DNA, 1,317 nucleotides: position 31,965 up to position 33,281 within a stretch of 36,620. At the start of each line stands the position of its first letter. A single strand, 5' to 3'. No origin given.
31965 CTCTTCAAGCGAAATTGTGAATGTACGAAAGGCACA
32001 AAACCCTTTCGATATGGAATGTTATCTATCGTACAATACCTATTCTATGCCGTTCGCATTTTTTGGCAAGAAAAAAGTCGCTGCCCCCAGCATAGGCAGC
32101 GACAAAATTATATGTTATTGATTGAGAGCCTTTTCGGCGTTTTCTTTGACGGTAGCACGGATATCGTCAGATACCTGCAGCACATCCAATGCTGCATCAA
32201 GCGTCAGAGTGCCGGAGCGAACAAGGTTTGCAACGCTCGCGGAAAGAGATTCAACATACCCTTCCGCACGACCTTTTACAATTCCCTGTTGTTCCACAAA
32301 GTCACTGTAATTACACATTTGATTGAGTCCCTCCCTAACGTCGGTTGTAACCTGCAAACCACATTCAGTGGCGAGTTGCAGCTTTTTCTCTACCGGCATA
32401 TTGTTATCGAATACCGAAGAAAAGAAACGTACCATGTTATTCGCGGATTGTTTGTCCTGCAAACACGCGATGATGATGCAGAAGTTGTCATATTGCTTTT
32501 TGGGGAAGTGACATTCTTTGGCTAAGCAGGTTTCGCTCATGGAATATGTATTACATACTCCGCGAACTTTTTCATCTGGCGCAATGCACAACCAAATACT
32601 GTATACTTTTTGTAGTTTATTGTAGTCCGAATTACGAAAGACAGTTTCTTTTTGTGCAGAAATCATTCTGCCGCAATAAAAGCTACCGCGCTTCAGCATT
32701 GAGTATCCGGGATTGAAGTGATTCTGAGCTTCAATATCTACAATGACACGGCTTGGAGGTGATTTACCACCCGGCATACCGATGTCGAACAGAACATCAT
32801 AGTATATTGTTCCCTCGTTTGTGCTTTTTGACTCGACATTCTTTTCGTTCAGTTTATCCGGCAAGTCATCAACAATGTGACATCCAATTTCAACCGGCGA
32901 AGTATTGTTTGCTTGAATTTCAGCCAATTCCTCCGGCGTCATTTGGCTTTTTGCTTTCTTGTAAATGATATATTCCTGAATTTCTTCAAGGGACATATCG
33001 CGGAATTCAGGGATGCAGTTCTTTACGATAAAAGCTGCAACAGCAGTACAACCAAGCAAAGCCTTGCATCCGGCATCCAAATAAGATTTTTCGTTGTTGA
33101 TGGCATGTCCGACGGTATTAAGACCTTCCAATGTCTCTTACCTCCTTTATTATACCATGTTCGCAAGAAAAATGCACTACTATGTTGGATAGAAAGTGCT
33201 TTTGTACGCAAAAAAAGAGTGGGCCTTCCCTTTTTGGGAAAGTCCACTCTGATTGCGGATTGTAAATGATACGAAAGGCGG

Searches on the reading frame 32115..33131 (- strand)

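Call 62: search_protein_families(library=pfam, proteins=[window:32115-33131:-], max_evalue=0.05)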
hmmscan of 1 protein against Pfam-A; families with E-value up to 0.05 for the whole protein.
window:32115-33131:- (338 aa): 1 family
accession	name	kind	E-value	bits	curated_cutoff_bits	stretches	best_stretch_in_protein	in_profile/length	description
PF12784.13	PDDEXK_2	-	0.0074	16.5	27.4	1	129-200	67-134/229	PD-(D/E)XK nuclease family transposase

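Call 63: search_protein_families(library=phrogs, proteins=[window:32115-33131:-], max_evalue=0.001)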
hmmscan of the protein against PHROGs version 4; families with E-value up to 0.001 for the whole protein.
window:32115-33131:- (338 aa): 0 families
